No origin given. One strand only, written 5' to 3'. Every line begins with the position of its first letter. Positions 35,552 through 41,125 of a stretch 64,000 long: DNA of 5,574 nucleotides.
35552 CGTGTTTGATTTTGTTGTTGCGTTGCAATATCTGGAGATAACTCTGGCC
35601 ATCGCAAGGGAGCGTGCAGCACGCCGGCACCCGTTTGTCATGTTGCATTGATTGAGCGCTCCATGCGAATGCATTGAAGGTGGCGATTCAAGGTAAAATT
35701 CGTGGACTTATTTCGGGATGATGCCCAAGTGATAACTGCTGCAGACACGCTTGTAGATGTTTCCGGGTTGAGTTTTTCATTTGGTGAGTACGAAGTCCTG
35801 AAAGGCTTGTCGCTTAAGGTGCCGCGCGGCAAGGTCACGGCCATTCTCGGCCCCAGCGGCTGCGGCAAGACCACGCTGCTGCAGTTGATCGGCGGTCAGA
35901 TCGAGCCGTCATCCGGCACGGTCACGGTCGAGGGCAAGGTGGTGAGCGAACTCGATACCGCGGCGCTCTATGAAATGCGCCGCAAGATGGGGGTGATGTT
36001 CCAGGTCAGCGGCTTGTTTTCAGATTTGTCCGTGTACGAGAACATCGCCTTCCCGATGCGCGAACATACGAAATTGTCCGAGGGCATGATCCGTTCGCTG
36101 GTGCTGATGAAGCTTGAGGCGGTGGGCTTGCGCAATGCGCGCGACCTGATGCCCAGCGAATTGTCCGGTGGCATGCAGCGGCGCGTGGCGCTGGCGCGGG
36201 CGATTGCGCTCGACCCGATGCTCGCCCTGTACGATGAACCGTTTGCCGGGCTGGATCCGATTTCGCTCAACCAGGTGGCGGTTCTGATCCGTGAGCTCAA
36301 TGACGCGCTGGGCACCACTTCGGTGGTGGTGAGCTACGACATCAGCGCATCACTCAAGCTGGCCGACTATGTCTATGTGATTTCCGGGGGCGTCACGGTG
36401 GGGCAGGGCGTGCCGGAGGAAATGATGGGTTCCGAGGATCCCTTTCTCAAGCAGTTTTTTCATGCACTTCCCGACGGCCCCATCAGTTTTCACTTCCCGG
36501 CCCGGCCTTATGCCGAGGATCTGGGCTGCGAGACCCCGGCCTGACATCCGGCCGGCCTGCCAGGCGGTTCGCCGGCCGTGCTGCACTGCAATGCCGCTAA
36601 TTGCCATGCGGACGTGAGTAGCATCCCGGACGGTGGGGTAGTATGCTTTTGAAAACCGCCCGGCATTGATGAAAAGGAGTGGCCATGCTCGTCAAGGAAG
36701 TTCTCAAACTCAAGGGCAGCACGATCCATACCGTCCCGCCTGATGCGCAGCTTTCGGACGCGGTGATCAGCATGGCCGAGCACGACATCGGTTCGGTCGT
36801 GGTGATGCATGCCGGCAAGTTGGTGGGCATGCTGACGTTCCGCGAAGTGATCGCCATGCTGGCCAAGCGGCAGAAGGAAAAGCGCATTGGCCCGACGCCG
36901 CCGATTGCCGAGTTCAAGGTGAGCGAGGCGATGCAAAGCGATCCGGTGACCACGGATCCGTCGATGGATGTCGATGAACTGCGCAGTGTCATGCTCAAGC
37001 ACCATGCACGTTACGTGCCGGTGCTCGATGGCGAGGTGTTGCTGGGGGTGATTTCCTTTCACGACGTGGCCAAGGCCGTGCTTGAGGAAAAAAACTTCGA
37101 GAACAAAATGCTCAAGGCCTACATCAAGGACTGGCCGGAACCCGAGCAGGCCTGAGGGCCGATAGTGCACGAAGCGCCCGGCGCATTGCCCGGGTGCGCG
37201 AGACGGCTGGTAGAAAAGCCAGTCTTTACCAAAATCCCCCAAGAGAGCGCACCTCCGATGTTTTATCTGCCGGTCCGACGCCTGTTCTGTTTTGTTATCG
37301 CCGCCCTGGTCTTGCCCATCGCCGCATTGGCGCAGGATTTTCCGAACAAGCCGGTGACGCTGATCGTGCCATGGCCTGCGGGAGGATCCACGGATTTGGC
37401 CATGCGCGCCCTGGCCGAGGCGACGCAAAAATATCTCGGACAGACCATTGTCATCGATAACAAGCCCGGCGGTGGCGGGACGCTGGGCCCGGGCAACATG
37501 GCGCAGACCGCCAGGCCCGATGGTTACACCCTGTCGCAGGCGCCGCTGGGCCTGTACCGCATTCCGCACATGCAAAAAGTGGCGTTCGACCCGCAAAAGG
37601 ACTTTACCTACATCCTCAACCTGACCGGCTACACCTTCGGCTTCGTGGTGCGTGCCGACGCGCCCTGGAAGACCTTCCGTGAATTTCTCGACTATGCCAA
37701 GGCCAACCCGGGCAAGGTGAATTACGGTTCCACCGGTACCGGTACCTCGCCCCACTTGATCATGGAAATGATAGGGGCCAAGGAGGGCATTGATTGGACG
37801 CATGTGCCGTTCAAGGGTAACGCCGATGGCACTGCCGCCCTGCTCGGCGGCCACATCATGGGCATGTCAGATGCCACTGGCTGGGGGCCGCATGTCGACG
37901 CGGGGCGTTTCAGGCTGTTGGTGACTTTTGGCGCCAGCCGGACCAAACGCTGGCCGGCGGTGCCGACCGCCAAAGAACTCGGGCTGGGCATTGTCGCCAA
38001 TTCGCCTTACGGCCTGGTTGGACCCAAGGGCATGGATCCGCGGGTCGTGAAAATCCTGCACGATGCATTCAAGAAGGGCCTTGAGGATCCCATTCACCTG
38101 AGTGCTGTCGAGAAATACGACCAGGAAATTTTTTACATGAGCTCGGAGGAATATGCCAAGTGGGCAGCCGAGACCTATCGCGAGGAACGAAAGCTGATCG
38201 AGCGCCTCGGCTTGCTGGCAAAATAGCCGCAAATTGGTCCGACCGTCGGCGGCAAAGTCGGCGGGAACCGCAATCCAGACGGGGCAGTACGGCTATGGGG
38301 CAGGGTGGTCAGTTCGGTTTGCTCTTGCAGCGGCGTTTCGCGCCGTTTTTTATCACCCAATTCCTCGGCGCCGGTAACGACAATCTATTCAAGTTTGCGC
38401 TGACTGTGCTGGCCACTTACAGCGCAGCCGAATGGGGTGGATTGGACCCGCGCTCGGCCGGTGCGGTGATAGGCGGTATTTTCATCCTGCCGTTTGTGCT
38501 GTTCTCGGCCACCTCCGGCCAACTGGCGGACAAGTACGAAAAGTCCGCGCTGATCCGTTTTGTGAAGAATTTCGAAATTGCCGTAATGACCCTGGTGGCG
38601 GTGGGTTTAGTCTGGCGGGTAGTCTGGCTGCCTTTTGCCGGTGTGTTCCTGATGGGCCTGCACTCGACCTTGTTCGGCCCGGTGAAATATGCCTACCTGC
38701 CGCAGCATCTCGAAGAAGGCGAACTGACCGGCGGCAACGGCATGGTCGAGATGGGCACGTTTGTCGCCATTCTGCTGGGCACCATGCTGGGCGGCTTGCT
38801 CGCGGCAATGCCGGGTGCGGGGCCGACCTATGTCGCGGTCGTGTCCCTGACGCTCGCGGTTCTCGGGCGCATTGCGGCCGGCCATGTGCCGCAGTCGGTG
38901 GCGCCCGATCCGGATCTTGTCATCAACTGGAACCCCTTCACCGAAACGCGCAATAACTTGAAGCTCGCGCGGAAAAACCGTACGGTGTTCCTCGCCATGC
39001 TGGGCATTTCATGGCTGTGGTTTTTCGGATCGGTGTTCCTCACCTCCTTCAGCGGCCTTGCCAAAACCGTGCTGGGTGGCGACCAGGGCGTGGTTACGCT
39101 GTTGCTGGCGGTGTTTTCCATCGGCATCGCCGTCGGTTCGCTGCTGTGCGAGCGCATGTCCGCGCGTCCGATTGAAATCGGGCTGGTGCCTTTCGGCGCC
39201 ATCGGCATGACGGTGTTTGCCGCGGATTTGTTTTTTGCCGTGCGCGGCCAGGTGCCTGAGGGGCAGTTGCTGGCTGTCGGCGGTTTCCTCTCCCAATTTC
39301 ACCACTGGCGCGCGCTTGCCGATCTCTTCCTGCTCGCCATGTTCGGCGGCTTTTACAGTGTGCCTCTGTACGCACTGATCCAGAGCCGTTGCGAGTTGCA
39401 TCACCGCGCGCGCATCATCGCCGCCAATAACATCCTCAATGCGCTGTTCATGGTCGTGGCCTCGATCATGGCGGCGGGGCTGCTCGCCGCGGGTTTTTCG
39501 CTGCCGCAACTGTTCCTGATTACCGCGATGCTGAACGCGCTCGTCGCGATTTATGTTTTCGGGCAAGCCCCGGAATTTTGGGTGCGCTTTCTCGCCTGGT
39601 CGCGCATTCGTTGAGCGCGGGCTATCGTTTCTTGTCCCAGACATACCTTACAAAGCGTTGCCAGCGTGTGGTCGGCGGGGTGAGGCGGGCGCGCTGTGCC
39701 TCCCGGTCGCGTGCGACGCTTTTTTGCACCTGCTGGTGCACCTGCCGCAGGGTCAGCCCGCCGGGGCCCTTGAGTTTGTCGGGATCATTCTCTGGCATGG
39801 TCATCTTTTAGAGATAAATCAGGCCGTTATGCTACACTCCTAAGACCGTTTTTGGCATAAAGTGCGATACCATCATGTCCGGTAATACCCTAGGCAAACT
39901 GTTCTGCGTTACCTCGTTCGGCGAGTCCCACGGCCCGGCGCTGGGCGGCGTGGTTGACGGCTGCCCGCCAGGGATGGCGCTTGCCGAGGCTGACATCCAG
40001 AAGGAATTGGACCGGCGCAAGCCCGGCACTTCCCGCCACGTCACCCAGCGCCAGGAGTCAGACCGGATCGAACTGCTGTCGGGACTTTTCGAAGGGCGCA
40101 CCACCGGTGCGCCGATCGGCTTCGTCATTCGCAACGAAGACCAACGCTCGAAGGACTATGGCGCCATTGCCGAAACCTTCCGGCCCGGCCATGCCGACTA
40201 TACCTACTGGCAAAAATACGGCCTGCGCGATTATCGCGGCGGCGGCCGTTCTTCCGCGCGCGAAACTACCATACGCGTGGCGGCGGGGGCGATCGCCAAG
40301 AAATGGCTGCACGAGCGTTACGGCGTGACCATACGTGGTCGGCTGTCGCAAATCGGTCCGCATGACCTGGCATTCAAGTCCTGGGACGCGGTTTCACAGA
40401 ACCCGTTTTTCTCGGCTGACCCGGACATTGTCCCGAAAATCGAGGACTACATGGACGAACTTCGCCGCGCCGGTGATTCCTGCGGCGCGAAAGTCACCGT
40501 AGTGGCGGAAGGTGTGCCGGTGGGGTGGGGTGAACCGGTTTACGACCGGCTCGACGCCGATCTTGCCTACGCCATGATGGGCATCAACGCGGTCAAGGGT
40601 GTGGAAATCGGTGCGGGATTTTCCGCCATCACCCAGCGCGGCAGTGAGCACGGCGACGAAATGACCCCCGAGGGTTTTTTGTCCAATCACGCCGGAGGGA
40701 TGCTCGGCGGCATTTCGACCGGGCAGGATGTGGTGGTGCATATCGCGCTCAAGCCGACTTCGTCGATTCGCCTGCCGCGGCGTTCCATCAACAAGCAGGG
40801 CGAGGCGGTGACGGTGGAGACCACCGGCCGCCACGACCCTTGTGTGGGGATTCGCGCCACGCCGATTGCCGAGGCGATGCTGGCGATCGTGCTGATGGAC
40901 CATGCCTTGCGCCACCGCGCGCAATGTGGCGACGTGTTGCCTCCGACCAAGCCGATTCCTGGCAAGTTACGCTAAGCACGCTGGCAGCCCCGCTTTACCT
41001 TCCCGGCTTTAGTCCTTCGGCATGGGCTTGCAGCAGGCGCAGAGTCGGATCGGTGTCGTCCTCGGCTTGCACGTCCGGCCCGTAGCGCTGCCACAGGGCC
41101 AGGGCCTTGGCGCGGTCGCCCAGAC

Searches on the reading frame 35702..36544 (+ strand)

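Call 52: search_protein_families(library=ncbifam, proteins=[window:35702-36544:+], max_evalue=1e-10)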
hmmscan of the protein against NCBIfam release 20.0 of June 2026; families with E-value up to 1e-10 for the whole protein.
window:35702-36544:+ (280 aa): 170 families (the best 25 are shown)
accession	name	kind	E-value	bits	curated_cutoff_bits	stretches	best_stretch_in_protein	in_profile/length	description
NF008809.0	PRK11831.1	equivalog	7.8e-97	323.8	441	1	14-274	5-265/270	phospholipid ABC transporter ATP-binding protein MlaF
TIGR03265.1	PhnT2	equivalog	1.2e-49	169.5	457.7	1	18-244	5-225/353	putative 2-aminoethylphosphonate ABC transporter ATP-binding protein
TIGR01186.1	proV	subfamily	1e-47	163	326.6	1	32-254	8-231/363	betaine/proline/choline family ABC transporter ATP-binding protein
TIGR00968.1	3a0106s01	subfamily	1.4e-47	162.2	342.75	1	20-244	3-221/237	sulfate ABC transporter ATP-binding protein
NF040933.2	ABC_arch_GlcV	equivalog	3.6e-47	160.9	450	1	30-242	19-230/357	glucose ABC transporter ATP-binding protein GlcV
NF043075.1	MMSYN1_0197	equivalog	1.1e-44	152.8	550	1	17-243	2-222/341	spermidine/putrescine ABC transporter ATP-binding protein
TIGR04521.1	ECF_ATPase_2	equivalog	1.2e-44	152.4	330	1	29-253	17-243/279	energy-coupling factor transporter ATPase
NF008105.0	PRK10851.1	equivalog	3e-44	151.2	502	1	19-242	4-225/362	sulfate/thiosulfate ABC transporter ATP-binding protein CysA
NF006987.0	PRK09452.1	equivalog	3e-44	151.2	482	1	12-242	12-236/378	spermidine/putrescine ABC transporter ATP-binding protein PotA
TIGR02673.1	FtsE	equivalog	1.4e-43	149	264.85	1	21-215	5-198/214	cell division ATP-binding protein FtsE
TIGR00972.1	3a0107s01c2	equivalog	2.5e-43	148.2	343.2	1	19-242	3-231/248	phosphate ABC transporter ATP-binding protein PstB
TIGR01188.1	drrA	subfamily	6e-42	144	312.45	1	27-241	3-211/302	daunorubicin resistance ABC transporter, ATP-binding protein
TIGR03258.1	PhnT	equivalog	7.3e-42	143.7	499.15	1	18-242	9-228/359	2-aminoethylphosphonate ABC transport system ATP-binding subunit PhnT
TIGR02314.1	ABC_MetN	equivalog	6.1e-41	140.5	499.7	1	31-244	19-231/343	methionine ABC transporter ATP-binding protein MetN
TIGR02211.1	LolD_lipo_ex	equivalog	8.5e-41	139.9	307.75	1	29-221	17-209/221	lipoprotein-releasing ABC transporter ATP-binding protein LolD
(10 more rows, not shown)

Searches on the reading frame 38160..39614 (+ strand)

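Call 52: search_protein_families(library=ncbifam, proteins=[window:38160-39614:+], max_evalue=1e-10)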
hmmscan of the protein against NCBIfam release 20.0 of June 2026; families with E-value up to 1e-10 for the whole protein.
window:38160-39614:+ (484 aa): 4 families
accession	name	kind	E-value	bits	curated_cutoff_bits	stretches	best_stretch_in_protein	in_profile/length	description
NF005291.0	PRK06814.1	equivalog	2.4e-128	429.8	1349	1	53-476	6-428/1140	acyl-[ACP]--phospholipid O-acyltransferase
NF006386.0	PRK08633.1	equivalog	1.3e-81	274.8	1221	1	56-481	7-421/1147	acyl-[ACP]--phospholipid O-acyltransferase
NF008397.0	PRK11195.1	equivalog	1.7e-23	83.4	297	1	58-462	3-388/414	lysophospholipid transporter LplT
TIGR00900.1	2A0121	subfamily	1.2e-14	54.4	319.6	1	108-444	43-361/364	H+ Antiporter protein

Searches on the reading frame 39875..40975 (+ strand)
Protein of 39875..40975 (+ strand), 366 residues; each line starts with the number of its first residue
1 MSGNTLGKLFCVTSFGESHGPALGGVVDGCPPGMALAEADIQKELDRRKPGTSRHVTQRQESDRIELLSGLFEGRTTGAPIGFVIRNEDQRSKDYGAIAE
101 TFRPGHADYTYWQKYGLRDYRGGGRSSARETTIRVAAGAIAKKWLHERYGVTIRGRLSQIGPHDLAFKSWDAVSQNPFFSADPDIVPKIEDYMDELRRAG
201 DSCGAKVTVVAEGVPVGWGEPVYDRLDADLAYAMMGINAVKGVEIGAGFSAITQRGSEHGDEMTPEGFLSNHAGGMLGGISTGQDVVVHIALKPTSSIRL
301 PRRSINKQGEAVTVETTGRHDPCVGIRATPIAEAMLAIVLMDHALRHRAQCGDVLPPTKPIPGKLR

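Call 52: search_protein_families(library=ncbifam, proteins=[window:39875-40975:+], max_evalue=1e-10)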
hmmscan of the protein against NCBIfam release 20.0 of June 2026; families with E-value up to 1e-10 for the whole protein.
window:39875-40975:+ (366 aa): 3 families
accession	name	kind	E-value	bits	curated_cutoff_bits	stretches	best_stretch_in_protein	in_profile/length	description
NF003793.1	PRK05382.1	equivalog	1.4e-146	487.8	321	1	12-346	2-344/344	chorismate synthase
TIGR00033.1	aroC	equivalog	2.2e-134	447.9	212.2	1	11-350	2-350/351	chorismate synthase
NF009113.0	PRK12463.1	equivalog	9.6e-56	189.4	799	1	15-342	6-362/390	chorismate synthase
